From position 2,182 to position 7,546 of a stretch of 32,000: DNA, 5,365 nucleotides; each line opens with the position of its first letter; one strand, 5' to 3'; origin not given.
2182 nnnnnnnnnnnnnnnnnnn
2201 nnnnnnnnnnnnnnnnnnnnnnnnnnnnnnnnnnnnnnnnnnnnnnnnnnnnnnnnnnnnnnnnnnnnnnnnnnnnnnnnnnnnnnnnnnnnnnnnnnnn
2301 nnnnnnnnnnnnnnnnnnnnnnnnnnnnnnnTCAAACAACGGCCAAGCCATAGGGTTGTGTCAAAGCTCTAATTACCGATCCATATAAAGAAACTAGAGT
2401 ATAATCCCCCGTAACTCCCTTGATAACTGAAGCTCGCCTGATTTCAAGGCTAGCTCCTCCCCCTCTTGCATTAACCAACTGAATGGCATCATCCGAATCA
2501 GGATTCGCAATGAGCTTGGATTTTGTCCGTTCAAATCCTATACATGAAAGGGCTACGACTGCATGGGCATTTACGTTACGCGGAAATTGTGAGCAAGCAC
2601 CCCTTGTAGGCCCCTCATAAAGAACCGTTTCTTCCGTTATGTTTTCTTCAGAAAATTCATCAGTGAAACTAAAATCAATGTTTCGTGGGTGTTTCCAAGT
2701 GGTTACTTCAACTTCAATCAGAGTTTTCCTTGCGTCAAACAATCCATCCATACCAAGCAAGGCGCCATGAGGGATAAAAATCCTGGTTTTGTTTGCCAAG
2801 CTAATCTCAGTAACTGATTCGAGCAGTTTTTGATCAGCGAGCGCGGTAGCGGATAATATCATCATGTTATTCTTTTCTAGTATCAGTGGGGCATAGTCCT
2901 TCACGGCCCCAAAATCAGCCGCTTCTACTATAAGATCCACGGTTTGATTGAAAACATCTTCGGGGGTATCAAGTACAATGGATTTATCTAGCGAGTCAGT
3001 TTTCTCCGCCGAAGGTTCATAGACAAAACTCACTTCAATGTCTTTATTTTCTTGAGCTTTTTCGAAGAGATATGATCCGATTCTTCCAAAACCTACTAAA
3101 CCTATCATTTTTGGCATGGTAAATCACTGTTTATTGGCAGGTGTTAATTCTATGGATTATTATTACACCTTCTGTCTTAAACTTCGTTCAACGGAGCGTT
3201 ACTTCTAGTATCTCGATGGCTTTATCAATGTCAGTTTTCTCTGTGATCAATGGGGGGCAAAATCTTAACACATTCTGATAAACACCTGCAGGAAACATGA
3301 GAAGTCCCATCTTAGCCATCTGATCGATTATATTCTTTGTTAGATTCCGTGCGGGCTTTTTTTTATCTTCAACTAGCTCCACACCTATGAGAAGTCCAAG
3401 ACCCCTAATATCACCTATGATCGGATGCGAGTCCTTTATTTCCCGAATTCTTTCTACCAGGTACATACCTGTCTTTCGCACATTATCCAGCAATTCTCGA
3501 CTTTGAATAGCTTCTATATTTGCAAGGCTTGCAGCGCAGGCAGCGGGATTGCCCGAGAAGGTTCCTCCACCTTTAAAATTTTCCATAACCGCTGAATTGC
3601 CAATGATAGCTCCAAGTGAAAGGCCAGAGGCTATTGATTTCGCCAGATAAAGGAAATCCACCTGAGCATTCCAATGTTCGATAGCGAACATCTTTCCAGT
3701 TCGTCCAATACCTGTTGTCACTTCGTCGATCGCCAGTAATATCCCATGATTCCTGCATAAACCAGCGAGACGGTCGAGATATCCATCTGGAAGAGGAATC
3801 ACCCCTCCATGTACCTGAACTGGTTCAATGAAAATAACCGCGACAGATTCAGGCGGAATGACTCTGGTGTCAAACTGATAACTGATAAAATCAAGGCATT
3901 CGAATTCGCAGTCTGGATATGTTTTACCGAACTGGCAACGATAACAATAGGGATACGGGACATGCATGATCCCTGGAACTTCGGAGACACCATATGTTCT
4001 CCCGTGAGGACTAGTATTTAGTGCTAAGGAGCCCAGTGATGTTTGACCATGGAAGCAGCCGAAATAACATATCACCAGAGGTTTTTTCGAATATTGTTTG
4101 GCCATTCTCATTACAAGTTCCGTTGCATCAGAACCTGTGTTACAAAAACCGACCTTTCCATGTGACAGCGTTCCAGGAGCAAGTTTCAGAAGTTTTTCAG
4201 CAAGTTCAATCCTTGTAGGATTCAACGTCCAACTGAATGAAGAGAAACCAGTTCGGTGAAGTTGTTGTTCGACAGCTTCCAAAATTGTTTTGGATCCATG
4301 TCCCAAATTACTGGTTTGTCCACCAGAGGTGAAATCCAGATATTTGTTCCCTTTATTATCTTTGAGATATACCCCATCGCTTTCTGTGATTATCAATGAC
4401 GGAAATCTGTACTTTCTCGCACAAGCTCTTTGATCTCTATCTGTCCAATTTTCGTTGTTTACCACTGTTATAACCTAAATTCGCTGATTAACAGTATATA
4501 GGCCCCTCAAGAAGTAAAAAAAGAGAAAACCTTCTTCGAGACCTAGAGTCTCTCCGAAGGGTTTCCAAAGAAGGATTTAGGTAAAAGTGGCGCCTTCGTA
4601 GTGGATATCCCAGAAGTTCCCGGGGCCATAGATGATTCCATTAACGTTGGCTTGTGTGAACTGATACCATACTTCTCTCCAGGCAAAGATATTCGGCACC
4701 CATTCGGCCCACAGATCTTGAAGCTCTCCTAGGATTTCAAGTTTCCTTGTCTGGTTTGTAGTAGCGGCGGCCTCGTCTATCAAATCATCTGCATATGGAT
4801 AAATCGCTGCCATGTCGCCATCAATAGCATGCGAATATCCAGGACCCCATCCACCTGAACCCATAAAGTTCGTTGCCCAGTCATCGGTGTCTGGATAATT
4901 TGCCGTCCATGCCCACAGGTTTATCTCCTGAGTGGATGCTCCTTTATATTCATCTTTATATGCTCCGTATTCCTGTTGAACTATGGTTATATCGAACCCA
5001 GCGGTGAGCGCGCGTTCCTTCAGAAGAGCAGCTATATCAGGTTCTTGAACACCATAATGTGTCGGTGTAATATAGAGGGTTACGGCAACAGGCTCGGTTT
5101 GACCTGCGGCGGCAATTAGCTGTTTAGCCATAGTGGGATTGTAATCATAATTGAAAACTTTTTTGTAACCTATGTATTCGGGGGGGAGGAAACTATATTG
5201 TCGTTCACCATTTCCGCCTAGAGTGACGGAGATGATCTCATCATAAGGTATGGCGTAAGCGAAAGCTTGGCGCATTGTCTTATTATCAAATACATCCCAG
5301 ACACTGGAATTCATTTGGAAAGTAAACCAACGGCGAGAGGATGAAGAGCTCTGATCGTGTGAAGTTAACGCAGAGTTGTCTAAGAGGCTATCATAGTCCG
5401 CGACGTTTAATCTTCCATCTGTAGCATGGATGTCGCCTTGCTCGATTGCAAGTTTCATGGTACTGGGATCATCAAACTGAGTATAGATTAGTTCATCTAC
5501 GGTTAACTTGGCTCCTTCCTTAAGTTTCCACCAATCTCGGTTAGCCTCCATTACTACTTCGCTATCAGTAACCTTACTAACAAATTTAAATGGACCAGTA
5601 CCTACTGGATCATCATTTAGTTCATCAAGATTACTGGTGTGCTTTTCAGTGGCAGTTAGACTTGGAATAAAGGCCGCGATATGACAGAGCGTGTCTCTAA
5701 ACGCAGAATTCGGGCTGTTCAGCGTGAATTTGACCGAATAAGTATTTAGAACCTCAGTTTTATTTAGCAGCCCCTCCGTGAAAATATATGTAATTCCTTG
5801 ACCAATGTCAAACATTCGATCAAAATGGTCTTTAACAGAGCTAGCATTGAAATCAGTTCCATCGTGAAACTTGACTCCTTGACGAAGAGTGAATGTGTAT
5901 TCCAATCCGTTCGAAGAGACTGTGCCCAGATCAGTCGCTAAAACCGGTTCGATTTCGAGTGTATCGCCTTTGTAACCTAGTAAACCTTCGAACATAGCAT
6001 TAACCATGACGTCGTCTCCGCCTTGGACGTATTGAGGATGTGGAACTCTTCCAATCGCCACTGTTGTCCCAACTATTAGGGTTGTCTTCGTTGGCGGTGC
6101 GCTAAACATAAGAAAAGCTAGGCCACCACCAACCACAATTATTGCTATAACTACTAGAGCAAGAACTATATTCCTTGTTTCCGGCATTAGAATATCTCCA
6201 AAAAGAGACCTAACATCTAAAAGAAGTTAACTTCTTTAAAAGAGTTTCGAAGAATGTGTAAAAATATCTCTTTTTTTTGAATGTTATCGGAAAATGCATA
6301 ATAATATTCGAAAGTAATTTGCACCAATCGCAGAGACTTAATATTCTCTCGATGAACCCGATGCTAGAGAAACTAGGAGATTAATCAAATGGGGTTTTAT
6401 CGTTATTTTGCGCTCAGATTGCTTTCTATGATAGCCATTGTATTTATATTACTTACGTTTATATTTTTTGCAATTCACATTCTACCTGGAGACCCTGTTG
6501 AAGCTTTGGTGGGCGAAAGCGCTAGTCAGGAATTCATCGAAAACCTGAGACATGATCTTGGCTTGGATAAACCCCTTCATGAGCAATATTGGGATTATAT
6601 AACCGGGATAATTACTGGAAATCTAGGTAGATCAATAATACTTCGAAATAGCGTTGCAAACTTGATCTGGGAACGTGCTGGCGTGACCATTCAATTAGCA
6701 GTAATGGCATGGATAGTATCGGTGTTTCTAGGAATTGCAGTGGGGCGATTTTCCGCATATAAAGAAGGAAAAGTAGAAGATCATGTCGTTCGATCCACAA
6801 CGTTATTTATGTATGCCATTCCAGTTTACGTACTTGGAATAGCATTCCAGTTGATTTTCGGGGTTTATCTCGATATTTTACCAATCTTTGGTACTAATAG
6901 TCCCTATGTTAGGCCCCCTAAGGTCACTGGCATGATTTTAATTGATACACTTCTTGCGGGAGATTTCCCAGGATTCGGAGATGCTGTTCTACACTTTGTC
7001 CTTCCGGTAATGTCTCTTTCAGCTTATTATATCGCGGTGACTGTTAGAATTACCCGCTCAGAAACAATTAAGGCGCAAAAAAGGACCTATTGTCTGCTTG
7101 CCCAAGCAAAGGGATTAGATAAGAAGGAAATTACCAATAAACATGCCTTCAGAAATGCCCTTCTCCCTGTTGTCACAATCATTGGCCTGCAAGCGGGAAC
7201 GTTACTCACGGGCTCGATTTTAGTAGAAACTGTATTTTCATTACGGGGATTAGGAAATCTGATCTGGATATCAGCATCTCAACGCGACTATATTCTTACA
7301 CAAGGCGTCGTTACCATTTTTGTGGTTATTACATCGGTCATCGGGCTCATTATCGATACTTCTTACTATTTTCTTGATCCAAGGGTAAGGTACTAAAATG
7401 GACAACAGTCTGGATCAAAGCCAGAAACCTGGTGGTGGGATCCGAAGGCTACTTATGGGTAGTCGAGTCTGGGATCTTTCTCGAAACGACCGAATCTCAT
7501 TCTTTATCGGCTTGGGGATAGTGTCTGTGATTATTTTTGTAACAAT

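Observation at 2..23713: ~23-kb self-contained uptake-and-degradation island for an unknown amino-acid/peptide derivative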

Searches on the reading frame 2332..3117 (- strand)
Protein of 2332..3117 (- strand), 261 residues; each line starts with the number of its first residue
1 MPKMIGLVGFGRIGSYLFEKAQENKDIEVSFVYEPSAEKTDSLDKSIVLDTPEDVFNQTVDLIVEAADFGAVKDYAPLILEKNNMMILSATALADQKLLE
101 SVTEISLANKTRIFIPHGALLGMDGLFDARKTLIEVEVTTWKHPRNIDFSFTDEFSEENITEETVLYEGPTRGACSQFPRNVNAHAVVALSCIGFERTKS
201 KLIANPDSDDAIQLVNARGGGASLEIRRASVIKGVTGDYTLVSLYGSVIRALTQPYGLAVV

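Call 3: search_protein_families(library=pfam, proteins=[window:2332-3117:-])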
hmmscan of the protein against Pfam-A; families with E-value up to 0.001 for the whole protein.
window:2332-3117:- (261 aa): 4 families
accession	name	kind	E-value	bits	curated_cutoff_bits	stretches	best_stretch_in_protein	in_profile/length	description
PF01958.23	Asp_DH_C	-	2e-17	63.6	27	1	160-227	1-68/89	Aspartate dehydrogenase, C-terminal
PF03447.22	NAD_binding_3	-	9.4e-10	39.7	24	1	9-116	1-116/116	Homoserine dehydrogenase, NAD binding domain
PF01113.26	DapB_N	-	1.3e-05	25.7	25.6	1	5-104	3-111/124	Dihydrodipicolinate reductase, N-terminus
PF00044.30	Gp_dh_N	-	0.00033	21.3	31.7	1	5-61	3-57/101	Glyceraldehyde 3-phosphate dehydrogenase, NAD binding domain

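Call 6: search_protein_families(library=ncbifam, proteins=[window:2332-3117:-], max_evalue=0.01)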
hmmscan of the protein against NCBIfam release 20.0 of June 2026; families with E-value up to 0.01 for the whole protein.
window:2332-3117:- (261 aa): 9 families
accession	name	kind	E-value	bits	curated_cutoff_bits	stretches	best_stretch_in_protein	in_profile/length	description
NF009830.0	PRK13304.1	equivalog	1.1e-39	136.5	267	1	4-222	3-225/265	aspartate dehydrogenase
NF009829.0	PRK13303.1-4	subfamily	1.2e-34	120.1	184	1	5-219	3-202/245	aspartate dehydrogenase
NF009828.0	PRK13303.1-3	subfamily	1.3e-34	119.6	177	1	3-227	2-230/263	aspartate dehydrogenase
TIGR03855.1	NAD_NadX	equivalog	1.1e-33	116.6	206.55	1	28-227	3-196/229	aspartate dehydrogenase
NF009827.0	PRK13303.1-2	equivalog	1.7e-25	89.8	226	1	5-228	4-235/267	aspartate dehydrogenase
NF009826.0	PRK13303.1-1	equivalog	1.1e-21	77.5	479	1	4-225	11-240/273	aspartate dehydrogenase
NF009825.0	PRK13302.1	equivalog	6.8e-19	68.4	253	1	4-225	8-235/271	aspartate dehydrogenase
NF009824.0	PRK13301.1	equivalog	5.7e-16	58.8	528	1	48-216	51-222/267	putative L-aspartate dehydrogenase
TIGR01534.1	GAPDH-I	equivalog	0.0094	15.2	367.2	0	5-63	2-60/330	type I glyceraldehyde-3-phosphate dehydrogenase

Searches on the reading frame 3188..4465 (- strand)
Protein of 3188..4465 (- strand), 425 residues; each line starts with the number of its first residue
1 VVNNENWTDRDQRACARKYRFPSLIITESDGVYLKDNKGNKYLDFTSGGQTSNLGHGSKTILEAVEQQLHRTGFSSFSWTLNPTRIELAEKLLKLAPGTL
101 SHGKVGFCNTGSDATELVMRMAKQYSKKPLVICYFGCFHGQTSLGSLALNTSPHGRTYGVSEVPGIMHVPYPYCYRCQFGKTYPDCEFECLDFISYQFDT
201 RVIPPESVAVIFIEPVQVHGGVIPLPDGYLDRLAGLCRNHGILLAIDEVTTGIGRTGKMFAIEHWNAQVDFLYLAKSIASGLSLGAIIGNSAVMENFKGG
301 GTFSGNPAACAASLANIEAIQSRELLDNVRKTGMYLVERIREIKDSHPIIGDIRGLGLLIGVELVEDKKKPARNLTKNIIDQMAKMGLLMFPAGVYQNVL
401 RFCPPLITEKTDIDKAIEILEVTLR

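Call 3: search_protein_families(library=pfam, proteins=[window:3188-4465:-])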
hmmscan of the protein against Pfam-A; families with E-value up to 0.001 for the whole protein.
window:3188-4465:- (425 aa): 1 family
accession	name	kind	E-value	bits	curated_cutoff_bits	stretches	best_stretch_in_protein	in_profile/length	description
PF00202.27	Aminotran_3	-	6.3e-96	322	30.5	1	16-422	3-401/403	Aminotransferase class-III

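Call 6: search_protein_families(library=ncbifam, proteins=[window:3188-4465:-], max_evalue=0.01)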
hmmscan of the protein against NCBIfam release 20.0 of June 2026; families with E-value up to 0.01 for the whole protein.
window:3188-4465:- (425 aa): 70 families (the best 25 are shown)
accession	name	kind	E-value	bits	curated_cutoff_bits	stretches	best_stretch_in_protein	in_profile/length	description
NF004426.0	PRK05769.1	equivalog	1.3e-113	380.2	552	1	5-424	18-437/441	acetyl ornithine aminotransferase family protein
NF005993.0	PRK08117.1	subfamily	1.3e-109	366.7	574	1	20-424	23-427/433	aspartate aminotransferase family protein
NF006228.0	PRK08360.1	equivalog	8.3e-103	344.4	608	1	14-423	15-423/443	aspartate aminotransferase family protein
NF006368.0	PRK08593.1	equivalog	7.6e-92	308.3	570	1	10-424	12-429/448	aspartate aminotransferase family protein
TIGR00700.1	GABAtrnsam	equivalog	7.7e-88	294.9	506.65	1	25-424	18-418/420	4-aminobutyrate--2-oxoglutarate transaminase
NF045634.1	LeuMetRace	equivalog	3.5e-86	289.6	800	1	16-423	17-423/432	leucine/methionine racemase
NF005376.0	PRK06918.1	equivalog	1.7e-82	277.2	676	1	5-424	18-441/451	4-aminobutyrate--2-oxoglutarate transaminase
NF004714.0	PRK06058.1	subfamily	3.6e-81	273.1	639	1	25-424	45-444/447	4-aminobutyrate--2-oxoglutarate transaminase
NF002874.0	PRK03244.1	equivalog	1e-80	271.5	457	1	3-423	6-391/399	acetylornithine transaminase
NF004171.0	PRK05639.1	equivalog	2.2e-80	270.7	639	1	24-424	37-441/457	alanine/serine racemase family protein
TIGR00707.1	argD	subfamily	1.4e-78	264.4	410.05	1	18-422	5-378/381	acetylornithine/succinylornithine family transaminase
NF005102.0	PRK06541.1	equivalog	3.6e-76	256.6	574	1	23-424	35-453/460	aspartate aminotransferase family protein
NF005375.0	PRK06917.1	equivalog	2.7e-75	253.8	535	1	25-423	17-435/448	aspartate aminotransferase family protein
NF002797.0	PRK02936.1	equivalog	4.1e-75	252.9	496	2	148-423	117-376/385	acetylornithine transaminase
NF049939.1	HyAminethphonNHLyPbfA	equivalog_domain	9.7e-75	251.7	525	1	25-424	46-439/442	(R)-1-hydroxy-2-aminoethylphosphonate ammonia-lyase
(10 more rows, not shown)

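Call 33: search_solved_structures(query=window:3188-4465:-, max_evalue=1e-60)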
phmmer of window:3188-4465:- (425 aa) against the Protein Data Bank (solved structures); distinct sequences matched with E-value up to 1e-60: 21.
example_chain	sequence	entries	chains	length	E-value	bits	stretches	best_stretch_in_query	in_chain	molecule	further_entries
9wqz_A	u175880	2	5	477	4.1e-77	263.4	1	24-423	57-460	Alanine/serine racemase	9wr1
5wya_A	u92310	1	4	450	4.3e-75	256.7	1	16-421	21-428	Isoleucine 2-epimerase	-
4ysn_A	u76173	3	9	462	4.8e-75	256.6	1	16-421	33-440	Putative 4-aminobutyrate aminotransferase | Isoleucine 2-epimerase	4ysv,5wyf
5ll2_A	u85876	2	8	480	5.5e-75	256.4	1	16-421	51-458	Isoleucine 2-epimerase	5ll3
7vno_A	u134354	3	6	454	1.3e-72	248.6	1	24-423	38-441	454aa long hypothetical 4-aminobutyrate aminotransferase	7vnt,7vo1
6gio_D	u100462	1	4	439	6.7e-67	229.7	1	9-421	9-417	Amino acid amide racemase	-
9wrf_A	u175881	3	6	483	2.5e-64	221.3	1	17-424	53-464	Broad substrate specificity amino-acid racemase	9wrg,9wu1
2zuk_A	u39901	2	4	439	4.3e-64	220.5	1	9-421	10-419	Alpha-amino-epsilon-caprolactam racemase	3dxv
3dxw_A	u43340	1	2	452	4.7e-64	220.3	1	9-421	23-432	Alpha-amino-epsilon-caprolactam racemase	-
1szs_A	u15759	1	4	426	6.3e-63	216.6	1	29-421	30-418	4-aminobutyrate aminotransferase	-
7jh3_A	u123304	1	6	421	6.6e-63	216.6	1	28-423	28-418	4-aminobutyrate aminotransferase PuuE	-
1sf2_A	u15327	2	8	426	1.3e-62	215.6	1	29-421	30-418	4-aminobutyrate aminotransferase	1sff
1szk_A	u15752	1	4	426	1.8e-62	215.1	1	29-421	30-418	4-aminobutyrate aminotransferase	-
5m4d_A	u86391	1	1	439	3.2e-62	214.3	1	15-421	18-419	Aminotransferase class-III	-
5m49_A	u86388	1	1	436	4.4e-62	213.9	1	15-421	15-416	Aminotransferase class-III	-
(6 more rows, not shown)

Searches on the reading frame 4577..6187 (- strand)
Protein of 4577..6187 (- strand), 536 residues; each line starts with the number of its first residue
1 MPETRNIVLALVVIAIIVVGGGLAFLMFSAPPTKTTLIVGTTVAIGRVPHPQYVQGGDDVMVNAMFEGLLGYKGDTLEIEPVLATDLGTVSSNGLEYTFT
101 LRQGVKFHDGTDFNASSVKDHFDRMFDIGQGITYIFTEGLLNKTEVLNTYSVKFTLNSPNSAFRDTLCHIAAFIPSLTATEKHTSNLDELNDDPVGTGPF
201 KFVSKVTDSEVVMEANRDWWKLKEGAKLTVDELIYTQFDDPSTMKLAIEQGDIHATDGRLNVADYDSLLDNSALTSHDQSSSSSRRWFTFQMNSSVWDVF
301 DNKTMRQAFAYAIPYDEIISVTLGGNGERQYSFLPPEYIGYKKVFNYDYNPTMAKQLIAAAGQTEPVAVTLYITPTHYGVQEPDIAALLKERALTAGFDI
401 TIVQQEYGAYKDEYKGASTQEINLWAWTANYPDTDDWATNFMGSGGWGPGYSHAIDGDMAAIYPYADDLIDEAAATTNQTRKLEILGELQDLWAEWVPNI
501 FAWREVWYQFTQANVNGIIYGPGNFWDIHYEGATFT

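Call 3: search_protein_families(library=pfam, proteins=[window:4577-6187:-])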
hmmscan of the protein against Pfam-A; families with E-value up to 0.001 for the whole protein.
window:4577-6187:- (536 aa): 1 family
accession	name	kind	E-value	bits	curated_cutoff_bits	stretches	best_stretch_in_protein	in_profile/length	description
PF00496.27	SBP_bac_5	-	3.6e-73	247.2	32.4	1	78-448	1-367/368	Bacterial extracellular solute-binding proteins, family 5 Middle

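Call 6: search_protein_families(library=ncbifam, proteins=[window:4577-6187:-], max_evalue=0.01)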
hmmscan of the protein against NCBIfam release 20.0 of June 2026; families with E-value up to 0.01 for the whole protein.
window:4577-6187:- (536 aa): 9 families
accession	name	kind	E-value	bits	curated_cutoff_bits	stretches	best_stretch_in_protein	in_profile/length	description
NF011942.0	PRK15413.1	equivalog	5.5e-37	127.6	594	1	62-498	55-479/512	glutathione ABC transporter substrate-binding protein GsiB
NF043070.1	DppA_dipep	equivalog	9.1e-36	123.5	1005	1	20-522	14-523/535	dipeptide ABC transporter periplasmic-binding protein DppA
TIGR02294.1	nickel_nikA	equivalog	2.4e-34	118.7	393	1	36-366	7-330/501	nickel ABC transporter substrate-binding protein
TIGR04028.1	SBP_KPN_01854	hypoth_equivalog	5.1e-24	84.7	468.5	1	61-364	26-332/509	TIGR04028 family ABC transporter substrate-binding protein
NF045467.1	Opp4A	equivalog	5.1e-24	84.4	650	2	145-362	157-379/556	oligopeptide ABC transporter substrate-binding protein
NF045468.1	Opp5A_nikA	equivalog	2.2e-22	79.2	600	1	74-406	52-369/488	nickel ABC transporter substrate-binding protein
NF047575.1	opine_bind_CntA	exception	9.4e-22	77.2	800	1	30-363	32-360/535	staphylopine-dependent metal ABC transporter substrate-binding lipoprotein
NF011689.0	PRK15109.1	equivalog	5.9e-14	51.6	560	1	59-441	59-451/547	ABC transporter substrate-binding protein SapA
NF010149.0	PRK13626.1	equivalog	8.9e-08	31.2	476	1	61-293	146-361/552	HTH-type transcriptional regulator SgrR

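Call 74: search_solved_structures(query=window:4577-6187:-, max_evalue=1e-25)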
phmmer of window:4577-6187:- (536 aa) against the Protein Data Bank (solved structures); distinct sequences matched with E-value up to 1e-25: 12.
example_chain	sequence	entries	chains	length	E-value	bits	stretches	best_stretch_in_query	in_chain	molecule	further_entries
6ofq_A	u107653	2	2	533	5.3e-36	127.5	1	46-440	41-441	Heme-binding protein A / AI-2 binding protein A | Heme-binding protein A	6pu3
1uqw_A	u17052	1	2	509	9.6e-33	116.7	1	61-500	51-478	PUTATIVE BINDING PROTEIN YLIB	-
5u4o_A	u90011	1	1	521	2.4e-32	115.4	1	60-493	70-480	ABC transporter substrate-binding protein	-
3m8u_A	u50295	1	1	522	2.4e-32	115.4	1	65-498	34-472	Heme-binding protein A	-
6hlx_A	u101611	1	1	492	1e-29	106.7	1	63-523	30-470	AgaA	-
5f1q_A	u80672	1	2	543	2.9e-29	105.3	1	15-522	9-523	Periplasmic dipeptide transport protein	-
8upi_A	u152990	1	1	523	1.4e-28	103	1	61-480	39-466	Peptide ABC transporter substrate-binding protein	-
1dpe_A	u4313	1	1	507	3.7e-28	101.6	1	64-522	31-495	DIPEPTIDE-BINDING PROTEIN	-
8z1y_F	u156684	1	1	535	4e-28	101.5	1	59-522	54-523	Dipeptide-binding protein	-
8z1z_F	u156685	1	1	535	5.7e-28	101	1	59-522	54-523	Dipeptide-binding protein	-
1dpp_A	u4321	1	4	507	5.7e-28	101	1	64-522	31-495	DIPEPTIDE BINDING PROTEIN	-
4qfk_H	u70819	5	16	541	1.3e-27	99.8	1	58-523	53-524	ABC transporter periplasmic peptide-binding protein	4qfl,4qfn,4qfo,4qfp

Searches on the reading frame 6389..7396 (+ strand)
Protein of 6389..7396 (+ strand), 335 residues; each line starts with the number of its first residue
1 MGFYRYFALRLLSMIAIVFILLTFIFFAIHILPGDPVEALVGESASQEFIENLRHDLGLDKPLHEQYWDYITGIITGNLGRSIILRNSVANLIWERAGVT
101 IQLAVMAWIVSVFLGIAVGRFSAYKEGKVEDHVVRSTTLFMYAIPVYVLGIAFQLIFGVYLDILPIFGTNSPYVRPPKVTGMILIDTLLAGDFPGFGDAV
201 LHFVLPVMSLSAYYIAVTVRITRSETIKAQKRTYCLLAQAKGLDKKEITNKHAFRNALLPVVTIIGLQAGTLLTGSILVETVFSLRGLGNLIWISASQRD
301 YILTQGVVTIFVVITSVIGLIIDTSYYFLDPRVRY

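Call 3: search_protein_families(library=pfam, proteins=[window:6389-7396:+])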
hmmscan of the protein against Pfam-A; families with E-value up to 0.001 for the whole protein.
window:6389-7396:+ (335 aa): 2 families
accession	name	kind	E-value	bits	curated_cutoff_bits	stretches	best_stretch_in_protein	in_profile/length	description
PF00528.27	BPD_transp_1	-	1.3e-34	120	26.4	1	115-334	1-183/184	Binding-protein-dependent transport system inner membrane component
PF19300.4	BPD_transp_1_N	-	1.4e-14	54.7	23.8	1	4-78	2-76/114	Binding-prot-dependent transport system membrane comp, N-term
